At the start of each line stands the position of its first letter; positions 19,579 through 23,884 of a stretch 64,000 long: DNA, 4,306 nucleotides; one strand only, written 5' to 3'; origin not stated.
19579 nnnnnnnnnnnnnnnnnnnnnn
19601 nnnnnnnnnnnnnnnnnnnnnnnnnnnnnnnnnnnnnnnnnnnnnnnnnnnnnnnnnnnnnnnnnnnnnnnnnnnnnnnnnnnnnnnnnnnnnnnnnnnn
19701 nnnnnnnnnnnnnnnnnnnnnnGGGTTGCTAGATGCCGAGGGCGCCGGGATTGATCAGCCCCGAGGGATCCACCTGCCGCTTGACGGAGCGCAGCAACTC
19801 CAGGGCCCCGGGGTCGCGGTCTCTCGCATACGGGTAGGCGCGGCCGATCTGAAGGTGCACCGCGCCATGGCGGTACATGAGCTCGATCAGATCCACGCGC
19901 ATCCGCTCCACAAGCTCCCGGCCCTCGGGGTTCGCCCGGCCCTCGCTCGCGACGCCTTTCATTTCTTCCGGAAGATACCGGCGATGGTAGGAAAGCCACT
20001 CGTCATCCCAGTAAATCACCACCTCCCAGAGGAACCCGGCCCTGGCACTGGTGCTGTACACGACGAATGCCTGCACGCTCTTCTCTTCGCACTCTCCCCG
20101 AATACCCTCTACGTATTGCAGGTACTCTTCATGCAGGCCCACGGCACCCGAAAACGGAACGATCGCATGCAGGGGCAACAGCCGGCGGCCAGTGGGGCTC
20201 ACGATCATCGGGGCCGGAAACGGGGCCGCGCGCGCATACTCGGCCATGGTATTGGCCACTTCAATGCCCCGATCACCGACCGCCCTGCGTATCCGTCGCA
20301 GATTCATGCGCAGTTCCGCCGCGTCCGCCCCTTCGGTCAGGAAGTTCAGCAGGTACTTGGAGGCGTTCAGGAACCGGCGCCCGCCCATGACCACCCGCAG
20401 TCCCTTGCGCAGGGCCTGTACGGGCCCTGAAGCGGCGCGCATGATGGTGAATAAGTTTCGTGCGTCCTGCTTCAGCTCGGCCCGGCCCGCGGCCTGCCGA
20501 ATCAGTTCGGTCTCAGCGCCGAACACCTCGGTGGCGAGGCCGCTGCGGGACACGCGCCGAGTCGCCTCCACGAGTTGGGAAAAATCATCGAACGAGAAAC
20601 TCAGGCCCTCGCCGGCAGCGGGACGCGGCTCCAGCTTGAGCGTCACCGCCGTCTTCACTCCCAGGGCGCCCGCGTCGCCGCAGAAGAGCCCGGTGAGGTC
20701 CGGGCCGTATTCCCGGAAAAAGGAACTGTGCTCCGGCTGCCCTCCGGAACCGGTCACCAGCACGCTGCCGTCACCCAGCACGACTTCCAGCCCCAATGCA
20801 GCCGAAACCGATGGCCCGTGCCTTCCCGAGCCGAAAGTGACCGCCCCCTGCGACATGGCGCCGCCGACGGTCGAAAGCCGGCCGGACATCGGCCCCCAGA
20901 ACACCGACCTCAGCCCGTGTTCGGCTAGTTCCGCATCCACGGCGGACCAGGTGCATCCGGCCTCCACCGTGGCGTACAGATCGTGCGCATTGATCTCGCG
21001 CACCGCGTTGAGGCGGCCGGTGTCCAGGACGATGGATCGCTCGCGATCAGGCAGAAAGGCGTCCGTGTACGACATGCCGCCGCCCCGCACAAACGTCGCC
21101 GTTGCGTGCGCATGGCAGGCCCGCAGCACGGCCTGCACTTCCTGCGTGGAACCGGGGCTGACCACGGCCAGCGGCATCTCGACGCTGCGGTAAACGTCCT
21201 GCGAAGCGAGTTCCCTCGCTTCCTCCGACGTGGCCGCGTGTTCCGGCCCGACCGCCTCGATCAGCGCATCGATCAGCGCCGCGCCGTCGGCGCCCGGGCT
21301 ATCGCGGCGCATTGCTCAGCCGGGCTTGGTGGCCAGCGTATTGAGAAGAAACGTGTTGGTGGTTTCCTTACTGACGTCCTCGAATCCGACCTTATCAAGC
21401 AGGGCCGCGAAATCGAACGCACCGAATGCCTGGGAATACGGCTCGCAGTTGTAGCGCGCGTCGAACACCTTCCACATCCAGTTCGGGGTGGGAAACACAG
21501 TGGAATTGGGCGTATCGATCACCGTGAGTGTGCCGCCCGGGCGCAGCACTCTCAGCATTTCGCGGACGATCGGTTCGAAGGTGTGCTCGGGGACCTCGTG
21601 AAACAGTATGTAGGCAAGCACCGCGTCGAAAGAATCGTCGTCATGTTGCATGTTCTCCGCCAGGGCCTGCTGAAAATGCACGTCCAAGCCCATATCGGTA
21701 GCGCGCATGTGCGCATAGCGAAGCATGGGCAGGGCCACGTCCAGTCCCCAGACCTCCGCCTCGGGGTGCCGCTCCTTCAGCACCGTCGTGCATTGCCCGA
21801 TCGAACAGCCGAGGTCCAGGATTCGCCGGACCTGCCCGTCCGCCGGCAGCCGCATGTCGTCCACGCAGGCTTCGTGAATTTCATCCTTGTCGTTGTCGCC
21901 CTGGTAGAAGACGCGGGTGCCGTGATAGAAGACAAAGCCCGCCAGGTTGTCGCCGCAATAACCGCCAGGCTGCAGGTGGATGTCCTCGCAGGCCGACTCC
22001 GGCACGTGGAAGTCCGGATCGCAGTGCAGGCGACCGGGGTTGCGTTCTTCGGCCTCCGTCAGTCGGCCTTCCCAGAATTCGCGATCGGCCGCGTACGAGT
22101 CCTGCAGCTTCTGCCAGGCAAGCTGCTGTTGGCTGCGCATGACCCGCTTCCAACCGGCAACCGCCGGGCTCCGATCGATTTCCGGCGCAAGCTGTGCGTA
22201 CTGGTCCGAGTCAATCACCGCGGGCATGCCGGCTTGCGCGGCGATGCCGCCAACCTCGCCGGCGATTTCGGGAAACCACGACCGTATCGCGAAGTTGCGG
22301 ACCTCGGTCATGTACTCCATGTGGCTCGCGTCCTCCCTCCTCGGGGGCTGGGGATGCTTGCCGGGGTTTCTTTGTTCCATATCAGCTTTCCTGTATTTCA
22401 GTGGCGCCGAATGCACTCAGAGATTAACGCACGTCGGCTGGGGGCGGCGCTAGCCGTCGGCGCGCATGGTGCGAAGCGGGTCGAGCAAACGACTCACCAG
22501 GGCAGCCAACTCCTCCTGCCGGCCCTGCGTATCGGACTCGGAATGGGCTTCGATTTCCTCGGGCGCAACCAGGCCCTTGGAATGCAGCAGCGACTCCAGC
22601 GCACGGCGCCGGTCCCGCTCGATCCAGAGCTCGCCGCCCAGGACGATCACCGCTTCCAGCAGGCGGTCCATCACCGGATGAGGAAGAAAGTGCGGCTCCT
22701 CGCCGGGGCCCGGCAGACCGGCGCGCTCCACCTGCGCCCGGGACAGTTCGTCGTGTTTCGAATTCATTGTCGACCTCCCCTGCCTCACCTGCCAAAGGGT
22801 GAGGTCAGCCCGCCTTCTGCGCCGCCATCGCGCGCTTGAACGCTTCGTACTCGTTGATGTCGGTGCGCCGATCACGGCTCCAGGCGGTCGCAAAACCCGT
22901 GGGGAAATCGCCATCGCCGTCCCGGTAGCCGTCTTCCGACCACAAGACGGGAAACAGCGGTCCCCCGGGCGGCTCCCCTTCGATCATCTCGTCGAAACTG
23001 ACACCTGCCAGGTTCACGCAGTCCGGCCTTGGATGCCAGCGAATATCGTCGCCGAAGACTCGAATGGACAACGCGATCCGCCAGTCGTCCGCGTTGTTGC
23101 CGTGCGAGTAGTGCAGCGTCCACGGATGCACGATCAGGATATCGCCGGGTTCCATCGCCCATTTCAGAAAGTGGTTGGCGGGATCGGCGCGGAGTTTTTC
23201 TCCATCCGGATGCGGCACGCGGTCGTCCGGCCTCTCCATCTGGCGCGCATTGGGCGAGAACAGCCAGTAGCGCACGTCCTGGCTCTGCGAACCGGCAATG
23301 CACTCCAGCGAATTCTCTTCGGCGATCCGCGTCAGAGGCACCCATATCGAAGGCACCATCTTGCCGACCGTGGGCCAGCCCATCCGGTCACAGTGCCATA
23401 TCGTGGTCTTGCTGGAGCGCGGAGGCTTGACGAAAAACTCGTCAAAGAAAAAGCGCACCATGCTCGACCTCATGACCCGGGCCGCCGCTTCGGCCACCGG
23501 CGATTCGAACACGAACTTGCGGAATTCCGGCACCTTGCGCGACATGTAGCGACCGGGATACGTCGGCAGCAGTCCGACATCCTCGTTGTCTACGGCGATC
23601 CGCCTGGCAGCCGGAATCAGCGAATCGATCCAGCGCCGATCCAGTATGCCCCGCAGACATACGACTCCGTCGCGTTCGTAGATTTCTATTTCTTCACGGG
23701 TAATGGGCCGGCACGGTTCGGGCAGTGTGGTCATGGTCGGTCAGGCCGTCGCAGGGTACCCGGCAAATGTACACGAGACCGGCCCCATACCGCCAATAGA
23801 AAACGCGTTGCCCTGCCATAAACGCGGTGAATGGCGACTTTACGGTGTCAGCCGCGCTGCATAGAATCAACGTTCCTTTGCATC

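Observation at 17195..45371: Recurrent two-gene module: N-terminally extended SAM methyltransferase plus ~100-aa helical partner, three copies within 28 kb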

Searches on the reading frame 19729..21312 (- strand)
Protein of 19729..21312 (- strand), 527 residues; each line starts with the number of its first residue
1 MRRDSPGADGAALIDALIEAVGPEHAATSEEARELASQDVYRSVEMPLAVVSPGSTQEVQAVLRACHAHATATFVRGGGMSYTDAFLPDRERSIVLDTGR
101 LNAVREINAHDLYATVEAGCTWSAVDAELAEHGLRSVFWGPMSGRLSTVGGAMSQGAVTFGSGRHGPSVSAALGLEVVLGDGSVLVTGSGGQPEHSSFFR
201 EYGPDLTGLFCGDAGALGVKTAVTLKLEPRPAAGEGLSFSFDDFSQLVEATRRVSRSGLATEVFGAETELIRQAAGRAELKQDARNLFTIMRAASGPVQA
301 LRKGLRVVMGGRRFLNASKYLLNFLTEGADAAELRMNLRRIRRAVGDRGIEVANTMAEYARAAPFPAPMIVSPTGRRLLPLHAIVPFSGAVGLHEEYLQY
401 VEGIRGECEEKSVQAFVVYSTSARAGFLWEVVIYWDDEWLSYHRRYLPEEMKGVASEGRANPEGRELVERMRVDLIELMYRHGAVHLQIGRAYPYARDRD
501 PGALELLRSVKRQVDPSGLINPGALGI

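Call 81: search_protein_families(library=ncbifam, proteins=[window:19729-21312:-], max_evalue=0.00001)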
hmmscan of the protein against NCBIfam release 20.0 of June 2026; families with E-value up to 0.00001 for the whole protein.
window:19729-21312:- (527 aa): 5 families
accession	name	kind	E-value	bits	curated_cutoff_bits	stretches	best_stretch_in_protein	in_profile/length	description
TIGR00387.1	glcD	equivalog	3.9e-29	101.7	567.9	1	50-256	1-199/413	glycolate oxidase subunit GlcD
NF008408.0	PRK11230.1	equivalog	1.2e-21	76.8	897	1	39-259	50-259/499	glycolate oxidase subunit GlcD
NF008439.0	PRK11282.1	equivalog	1.9e-15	56.6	284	1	56-275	8-219/358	glycolate oxidase subunit GlcE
NF049975.1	2HglutDHaseYdiJ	equivalog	6.7e-11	40.7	1350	1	34-188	39-193/1018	D-2-hydroxyglutarate dehydrogenase YdiJ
TIGR01678.1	FAD_lactone_ox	subfamily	1.3e-07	30.9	396.8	1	47-189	15-151/438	sugar 1,4-lactone oxidase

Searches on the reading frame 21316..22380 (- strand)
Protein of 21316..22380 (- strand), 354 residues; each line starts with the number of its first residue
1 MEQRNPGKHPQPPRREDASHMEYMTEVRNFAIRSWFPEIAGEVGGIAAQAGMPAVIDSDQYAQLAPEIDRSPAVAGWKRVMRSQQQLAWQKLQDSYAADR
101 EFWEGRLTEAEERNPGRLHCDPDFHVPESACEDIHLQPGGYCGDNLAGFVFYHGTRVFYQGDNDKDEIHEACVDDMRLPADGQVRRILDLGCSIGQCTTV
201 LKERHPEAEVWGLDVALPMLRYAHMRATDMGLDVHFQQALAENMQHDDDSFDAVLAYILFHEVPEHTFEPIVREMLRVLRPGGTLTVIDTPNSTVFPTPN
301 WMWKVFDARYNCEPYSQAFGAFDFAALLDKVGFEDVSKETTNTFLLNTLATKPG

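Call 3: search_protein_families(library=pfam, proteins=[window:21316-22380:-], max_evalue=1)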
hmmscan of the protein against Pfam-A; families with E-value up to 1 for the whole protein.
window:21316-22380:- (354 aa): 13 families
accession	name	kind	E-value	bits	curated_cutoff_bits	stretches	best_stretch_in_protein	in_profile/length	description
PF13649.12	Methyltransf_25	-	1.1e-21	77.8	27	1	187-283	1-97/97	Methyltransferase domain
PF08241.18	Methyltransf_11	-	6e-19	68.9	21.2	1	188-286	1-94/95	Methyltransferase domain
PF13847.12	Methyltransf_31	-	2.3e-14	53.7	27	1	186-290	6-112/145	Methyltransferase domain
PF01209.24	Ubie_methyltran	-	3.7e-12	46.5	20.1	1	179-296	43-160/233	ubiE/COQ5 methyltransferase family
PF08242.18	Methyltransf_12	-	1.5e-11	45.3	30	1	188-285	1-98/98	Methyltransferase domain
PF13489.12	Methyltransf_23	-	3.1e-08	34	27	1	179-337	18-163/164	Methyltransferase domain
PF05175.20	MTS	-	4.5e-08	33.4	23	1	179-292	28-143/170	Methyltransferase small domain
PF20922.3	Anamorsin_N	-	8.6e-05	22.7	27.1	1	243-289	44-89/163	Anamorsin, N-terminal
PF01728.25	FtsJ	-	0.00031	21.2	24.1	1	183-255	21-96/181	FtsJ-like methyltransferase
PF03141.22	Methyltransf_29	-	0.0018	17.4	23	1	181-291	363-469/506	Putative S-adenosyl-L-methionine-dependent methyltransferase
PF07021.18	MetW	-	0.0039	17.3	21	1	185-280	15-103/193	Methionine biosynthesis protein MetW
PF02353.26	CMAS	-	0.0071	16.1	27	1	185-287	64-164/273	Mycolic acid cyclopropane synthetase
PF02390.23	Methyltransf_4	-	0.016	15.1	24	1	187-230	5-48/173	Putative methyltransferase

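Call 4: search_protein_families(library=ncbifam, proteins=[window:21316-22380:-], max_evalue=1)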
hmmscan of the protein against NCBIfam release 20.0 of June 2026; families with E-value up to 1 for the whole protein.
window:21316-22380:- (354 aa): 49 families (the best 25 are shown)
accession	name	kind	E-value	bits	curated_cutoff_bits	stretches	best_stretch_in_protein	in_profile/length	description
NF043040.1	corrin_prot_MT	hypoth_equivalog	2.5e-16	59.8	180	1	183-290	41-150/216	corrinoid protein-associated methyltransferase CpaM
NF038261.1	rhodoquin_RquA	equivalog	1.7e-15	57.3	175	1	183-335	49-200/218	rhodoquinone biosynthesis methyltransferase RquA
NF041536.1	ArsM_DUF2284_UU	exception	1.8e-14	53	575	1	185-340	78-229/459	arsenite methyltransferase/DUF2284 domain selenoprotein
NF041537.1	ArsM_AhpD_UU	exception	2.9e-14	52.6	510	1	186-339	79-228/345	arsenite methyltransferase/AhpD domain selenoprotein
TIGR01934.1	MenG_MenH_UbiE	subfamily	1.4e-13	50.7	158.35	1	183-294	39-148/223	ubiquinone/menaquinone biosynthesis methyltransferase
NF045667.1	MTase_DVU1556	equivalog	5.2e-13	48.9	155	1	185-290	24-122/213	DVU_1556 family methyltransferase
NF047649.1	MTase_UXPK_star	exception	1.1e-12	47.5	460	1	186-340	80-230/283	methyltransferase/UXPK-star double selenoprotein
NF001244.0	PRK00216.1-5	equivalog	1e-11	44.6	216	1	184-295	49-161/236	bifunctional demethylmenaquinone methyltransferase/2-methoxy-6-polyprenyl-1,4-benzoquinol methylase UbiE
NF010703.0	PRK14103.1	equivalog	2.8e-11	43.3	320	1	183-288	29-125/256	trans-aconitate 2-methyltransferase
NF002463.0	PRK01683.1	equivalog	3.8e-11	43.1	297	1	183-306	31-146/258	trans-aconitate 2-methyltransferase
TIGR02752.1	MenG_heptapren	equivalog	5.7e-11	42.4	419.85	1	182-296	44-158/231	demethylmenaquinone methyltransferase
NF008823.0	PRK11873.1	subfamily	2.9e-10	40.1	263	1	186-343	80-233/272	arsenite methyltransferase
NF001240.0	PRK00216.1-1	equivalog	3.1e-10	39.5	378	1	185-293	65-174/251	bifunctional demethylmenaquinone methyltransferase/2-methoxy-6-polyprenyl-1,4-benzoquinol methylase UbiE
TIGR02072.1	BioC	equivalog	4.9e-10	39.6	184.95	1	183-286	34-131/244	malonyl-ACP O-methyltransferase BioC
NF001243.0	PRK00216.1-4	equivalog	4.9e-10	39.1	235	1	184-296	48-160/237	demethylmenaquinone methyltransferase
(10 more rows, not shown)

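Call 50: search_protein_families(library=padloc, proteins=[window:21316-22380:-], max_evalue=0.01)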
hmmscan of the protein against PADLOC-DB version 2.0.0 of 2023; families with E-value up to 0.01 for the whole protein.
window:21316-22380:- (354 aa): 1 family
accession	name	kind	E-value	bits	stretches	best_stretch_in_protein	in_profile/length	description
PDLC04134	mad2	-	8.4e-15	52.5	1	182-293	290-400/492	mads_2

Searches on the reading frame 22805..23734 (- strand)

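Call 81: search_protein_families(library=ncbifam, proteins=[window:22805-23734:-], max_evalue=0.00001)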
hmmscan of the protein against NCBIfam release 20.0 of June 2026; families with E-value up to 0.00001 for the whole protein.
window:22805-23734:- (309 aa): 1 family
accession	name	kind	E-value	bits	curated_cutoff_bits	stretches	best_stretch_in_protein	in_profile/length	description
NF045813.1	DxPntBtaHylase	equivalog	1e-08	34.8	550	1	75-217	99-235/285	1-deoxypentalenic acid 11-beta-hydroxylase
